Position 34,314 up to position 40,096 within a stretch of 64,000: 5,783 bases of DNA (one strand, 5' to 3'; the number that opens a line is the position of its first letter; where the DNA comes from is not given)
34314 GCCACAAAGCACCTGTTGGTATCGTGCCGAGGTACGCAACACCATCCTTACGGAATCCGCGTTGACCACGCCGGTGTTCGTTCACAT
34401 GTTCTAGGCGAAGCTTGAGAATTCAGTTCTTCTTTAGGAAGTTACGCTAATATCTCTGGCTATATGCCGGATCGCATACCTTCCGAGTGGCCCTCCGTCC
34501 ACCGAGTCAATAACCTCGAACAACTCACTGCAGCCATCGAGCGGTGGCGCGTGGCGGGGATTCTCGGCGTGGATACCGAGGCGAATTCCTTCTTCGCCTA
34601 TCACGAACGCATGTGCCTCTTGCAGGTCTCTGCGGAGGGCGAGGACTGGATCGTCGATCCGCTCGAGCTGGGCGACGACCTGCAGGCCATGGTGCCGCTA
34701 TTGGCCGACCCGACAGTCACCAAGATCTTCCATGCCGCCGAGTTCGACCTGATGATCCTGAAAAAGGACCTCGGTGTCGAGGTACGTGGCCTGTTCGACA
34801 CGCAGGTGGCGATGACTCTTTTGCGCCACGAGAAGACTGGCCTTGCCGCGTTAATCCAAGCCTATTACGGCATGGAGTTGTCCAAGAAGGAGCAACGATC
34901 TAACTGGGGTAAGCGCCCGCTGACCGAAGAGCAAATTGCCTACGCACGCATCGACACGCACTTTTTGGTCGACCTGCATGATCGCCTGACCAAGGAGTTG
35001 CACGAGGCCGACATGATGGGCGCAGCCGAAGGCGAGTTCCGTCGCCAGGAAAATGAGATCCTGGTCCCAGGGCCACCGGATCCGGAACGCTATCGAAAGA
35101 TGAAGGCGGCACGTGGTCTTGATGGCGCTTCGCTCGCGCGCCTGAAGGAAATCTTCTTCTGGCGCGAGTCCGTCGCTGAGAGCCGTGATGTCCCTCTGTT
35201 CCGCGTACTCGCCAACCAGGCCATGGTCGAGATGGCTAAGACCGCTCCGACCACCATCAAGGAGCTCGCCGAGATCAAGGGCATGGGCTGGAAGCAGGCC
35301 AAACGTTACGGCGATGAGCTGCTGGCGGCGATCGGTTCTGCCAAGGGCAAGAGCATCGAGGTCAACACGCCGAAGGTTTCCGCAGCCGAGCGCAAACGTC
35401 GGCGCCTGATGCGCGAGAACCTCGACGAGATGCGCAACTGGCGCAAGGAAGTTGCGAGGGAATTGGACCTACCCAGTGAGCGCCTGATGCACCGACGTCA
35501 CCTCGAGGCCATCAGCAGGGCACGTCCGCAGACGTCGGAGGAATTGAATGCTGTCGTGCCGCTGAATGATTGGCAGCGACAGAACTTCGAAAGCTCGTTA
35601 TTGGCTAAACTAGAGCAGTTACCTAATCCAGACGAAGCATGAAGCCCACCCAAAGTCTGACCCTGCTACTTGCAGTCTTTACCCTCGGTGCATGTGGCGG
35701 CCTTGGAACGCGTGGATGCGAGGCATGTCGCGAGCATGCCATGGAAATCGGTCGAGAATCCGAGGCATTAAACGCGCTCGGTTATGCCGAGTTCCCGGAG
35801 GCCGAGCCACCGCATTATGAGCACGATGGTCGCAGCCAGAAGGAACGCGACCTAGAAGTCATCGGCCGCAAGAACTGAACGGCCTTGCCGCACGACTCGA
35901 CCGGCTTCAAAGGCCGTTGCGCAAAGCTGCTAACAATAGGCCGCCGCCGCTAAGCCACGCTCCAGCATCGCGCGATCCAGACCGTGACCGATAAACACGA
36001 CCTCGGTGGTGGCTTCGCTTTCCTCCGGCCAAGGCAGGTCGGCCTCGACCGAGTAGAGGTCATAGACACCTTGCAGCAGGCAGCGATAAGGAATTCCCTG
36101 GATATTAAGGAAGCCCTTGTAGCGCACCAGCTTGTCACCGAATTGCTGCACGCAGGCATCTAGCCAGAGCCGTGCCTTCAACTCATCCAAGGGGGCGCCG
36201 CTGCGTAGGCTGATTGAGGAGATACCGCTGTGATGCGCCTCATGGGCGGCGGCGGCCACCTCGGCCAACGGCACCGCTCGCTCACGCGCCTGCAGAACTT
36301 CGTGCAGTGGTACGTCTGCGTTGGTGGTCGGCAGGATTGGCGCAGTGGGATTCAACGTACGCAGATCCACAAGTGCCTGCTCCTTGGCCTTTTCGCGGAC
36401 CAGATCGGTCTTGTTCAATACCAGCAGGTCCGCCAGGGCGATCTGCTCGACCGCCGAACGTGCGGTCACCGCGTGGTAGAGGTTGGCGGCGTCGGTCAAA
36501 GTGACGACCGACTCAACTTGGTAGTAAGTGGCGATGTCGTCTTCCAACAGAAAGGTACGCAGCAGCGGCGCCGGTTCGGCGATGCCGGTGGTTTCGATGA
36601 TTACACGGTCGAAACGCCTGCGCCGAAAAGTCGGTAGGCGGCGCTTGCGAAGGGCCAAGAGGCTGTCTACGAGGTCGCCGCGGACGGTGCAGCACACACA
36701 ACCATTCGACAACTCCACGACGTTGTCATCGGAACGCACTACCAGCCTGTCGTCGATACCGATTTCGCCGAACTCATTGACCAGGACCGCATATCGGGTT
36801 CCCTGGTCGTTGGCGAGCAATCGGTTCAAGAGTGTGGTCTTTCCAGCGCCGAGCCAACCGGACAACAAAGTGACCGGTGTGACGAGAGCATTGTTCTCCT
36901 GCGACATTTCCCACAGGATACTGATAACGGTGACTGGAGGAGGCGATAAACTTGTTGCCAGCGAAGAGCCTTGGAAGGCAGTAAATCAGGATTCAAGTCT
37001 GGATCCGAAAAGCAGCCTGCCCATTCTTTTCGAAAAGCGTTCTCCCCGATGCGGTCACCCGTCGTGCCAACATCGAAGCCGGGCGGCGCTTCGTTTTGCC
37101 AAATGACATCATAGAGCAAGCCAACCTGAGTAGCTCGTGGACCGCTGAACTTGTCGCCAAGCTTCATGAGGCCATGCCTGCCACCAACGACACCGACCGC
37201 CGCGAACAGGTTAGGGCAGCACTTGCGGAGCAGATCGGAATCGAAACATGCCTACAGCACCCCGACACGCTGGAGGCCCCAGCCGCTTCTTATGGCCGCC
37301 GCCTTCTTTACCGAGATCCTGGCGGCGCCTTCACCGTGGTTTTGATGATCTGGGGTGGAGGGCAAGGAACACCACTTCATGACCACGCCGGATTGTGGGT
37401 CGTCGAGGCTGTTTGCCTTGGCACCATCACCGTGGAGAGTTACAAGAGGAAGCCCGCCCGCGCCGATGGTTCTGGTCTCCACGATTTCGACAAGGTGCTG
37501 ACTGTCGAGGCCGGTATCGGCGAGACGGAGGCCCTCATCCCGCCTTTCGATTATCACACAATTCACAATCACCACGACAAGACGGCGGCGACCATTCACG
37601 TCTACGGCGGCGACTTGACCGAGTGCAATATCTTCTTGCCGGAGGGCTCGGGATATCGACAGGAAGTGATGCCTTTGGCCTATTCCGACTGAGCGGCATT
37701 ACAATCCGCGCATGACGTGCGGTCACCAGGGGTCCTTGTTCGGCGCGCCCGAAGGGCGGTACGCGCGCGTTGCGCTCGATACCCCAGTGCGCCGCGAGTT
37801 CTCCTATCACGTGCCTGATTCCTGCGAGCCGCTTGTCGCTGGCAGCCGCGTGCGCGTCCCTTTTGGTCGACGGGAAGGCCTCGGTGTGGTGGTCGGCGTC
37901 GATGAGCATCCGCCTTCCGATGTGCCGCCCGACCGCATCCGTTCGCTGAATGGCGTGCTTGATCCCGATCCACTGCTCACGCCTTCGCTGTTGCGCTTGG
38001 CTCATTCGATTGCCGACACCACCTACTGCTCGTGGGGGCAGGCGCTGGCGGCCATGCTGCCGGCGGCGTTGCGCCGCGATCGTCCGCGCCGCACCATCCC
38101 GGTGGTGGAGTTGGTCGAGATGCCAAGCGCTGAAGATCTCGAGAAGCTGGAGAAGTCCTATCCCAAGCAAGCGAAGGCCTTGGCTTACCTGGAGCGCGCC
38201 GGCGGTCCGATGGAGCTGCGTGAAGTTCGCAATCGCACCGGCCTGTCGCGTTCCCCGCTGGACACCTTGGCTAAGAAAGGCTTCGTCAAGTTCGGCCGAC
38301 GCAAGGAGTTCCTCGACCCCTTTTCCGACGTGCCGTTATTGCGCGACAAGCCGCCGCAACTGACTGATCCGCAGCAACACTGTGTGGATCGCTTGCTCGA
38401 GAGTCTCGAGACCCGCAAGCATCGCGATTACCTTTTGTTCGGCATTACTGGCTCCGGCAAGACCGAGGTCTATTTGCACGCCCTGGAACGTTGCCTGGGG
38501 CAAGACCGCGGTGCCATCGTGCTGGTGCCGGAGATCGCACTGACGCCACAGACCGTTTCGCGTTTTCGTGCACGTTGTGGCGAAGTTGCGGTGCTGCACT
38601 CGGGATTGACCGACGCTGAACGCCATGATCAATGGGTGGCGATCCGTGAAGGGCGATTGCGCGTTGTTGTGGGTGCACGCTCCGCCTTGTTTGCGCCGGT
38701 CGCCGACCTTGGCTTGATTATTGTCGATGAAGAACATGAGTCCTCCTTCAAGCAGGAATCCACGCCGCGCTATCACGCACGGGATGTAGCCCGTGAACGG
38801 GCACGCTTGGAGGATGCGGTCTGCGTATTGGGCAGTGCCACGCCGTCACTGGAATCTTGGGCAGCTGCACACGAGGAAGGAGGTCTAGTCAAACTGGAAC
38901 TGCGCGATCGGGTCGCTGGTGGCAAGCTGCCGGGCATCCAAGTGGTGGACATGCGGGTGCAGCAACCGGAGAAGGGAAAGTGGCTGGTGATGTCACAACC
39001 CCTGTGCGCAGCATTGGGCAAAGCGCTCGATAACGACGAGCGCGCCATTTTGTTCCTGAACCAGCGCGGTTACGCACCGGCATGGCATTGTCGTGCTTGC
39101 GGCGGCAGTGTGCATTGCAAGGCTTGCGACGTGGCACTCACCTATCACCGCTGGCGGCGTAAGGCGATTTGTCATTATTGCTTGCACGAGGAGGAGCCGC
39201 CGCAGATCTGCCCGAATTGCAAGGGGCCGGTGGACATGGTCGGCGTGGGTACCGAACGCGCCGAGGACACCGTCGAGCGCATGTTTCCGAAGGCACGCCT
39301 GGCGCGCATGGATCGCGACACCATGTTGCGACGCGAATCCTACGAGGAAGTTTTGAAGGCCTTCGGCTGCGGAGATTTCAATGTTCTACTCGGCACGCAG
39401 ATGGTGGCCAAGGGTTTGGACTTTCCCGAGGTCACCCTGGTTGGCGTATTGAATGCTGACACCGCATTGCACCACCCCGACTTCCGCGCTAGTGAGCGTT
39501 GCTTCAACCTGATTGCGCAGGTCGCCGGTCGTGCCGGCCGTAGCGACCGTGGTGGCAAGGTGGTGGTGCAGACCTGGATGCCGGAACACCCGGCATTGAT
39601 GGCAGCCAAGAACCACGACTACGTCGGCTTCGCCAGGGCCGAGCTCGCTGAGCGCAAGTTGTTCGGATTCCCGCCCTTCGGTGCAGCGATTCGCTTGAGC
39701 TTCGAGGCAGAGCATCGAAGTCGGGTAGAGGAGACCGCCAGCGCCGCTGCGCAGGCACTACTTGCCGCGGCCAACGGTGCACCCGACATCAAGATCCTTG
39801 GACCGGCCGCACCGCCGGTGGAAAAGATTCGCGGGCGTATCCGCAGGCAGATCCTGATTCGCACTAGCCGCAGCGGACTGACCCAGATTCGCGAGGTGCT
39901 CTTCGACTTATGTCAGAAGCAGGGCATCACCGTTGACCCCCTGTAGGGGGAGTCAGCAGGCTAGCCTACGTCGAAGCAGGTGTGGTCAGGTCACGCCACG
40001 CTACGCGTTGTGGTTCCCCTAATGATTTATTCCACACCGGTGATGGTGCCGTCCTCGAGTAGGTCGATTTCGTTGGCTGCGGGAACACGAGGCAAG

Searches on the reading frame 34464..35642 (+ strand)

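Call 66: search_protein_families(library=pfam, proteins=[window:34464-35642:+], max_evalue=0.00001)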
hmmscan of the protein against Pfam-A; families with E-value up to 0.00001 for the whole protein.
window:34464-35642:+ (392 aa): 2 families
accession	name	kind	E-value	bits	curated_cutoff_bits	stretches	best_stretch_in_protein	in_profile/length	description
PF01612.26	DNA_pol_A_exo1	-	3.6e-45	154.3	23.6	1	14-179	3-172/173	3'-5' exonuclease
PF00570.28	HRDC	-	1.9e-31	108.2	23.8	2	224-290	2-68/68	HRDC domain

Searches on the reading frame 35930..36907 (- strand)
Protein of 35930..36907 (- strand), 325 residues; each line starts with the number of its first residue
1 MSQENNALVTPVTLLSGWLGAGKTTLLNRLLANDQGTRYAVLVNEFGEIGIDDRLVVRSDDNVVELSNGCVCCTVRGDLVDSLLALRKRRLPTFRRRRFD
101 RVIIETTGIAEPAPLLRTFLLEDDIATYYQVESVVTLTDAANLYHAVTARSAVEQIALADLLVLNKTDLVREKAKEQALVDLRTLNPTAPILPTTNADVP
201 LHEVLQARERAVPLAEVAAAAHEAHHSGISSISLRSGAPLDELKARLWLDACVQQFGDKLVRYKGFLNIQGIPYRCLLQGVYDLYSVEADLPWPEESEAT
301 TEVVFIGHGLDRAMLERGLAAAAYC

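Call 66: search_protein_families(library=pfam, proteins=[window:35930-36907:-], max_evalue=0.00001)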
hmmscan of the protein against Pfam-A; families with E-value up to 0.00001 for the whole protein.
window:35930-36907:- (325 aa): 2 families
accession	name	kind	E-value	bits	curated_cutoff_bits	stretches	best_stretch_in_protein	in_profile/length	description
PF02492.25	cobW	-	6.9e-54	182.6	20.7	1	11-192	1-179/180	CobW/HypB/UreG, nucleotide-binding domain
PF07683.19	CobW_C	-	1.5e-20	73.3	22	1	229-322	1-93/94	Cobalamin synthesis protein cobW C-terminal domain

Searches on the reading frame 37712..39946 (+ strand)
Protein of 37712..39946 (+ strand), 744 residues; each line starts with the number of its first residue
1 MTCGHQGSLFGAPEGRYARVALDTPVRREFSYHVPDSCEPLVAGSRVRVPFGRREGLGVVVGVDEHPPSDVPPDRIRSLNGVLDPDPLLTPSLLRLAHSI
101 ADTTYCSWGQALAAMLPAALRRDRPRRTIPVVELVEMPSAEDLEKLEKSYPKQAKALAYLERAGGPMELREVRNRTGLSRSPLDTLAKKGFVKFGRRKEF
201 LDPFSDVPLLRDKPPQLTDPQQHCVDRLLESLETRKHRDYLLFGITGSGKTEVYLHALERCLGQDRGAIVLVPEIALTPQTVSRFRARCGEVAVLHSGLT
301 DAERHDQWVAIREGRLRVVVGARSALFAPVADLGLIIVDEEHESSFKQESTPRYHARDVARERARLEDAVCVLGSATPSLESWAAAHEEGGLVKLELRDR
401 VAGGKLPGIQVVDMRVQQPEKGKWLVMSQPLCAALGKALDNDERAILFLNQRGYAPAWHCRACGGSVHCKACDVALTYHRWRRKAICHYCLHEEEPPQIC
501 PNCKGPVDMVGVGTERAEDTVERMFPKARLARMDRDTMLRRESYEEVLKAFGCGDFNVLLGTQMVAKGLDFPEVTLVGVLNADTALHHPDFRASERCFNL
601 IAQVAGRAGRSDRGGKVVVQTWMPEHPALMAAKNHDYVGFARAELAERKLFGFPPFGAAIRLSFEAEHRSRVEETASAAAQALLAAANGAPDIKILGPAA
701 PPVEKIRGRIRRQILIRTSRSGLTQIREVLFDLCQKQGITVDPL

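Call 8: search_protein_families(library=pfam, proteins=[window:37712-39946:+], max_evalue=0.001)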
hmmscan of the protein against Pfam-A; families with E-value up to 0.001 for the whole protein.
window:37712-39946:+ (744 aa): 6 families
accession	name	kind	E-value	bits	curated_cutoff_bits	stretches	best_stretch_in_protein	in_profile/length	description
PF17764.6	PriA_3primeBD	-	3.8e-25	88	22.7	1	19-117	1-96/96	3'DNA-binding domain (3'BD)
PF00270.35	DEAD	-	1.4e-17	64.4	26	1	219-379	2-161/167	DEAD/DEAH box helicase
PF04851.21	ResIII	-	8.9e-16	58.7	22.5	1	216-379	3-163/164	Type III restriction enzyme, res subunit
PF18074.6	PriA_C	-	3.9e-12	47.3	26.9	1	655-736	1-82/95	Primosomal protein N C-terminal domain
PF00271.37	Helicase_C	-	6e-09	36.6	23.5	1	539-611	49-109/110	Helicase conserved C-terminal domain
PF18319.7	Zn_ribbon_PriA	-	1.4e-07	31.8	26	1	469-494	1-26/27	PriA DNA helicase Cys-rich region (CRR) domain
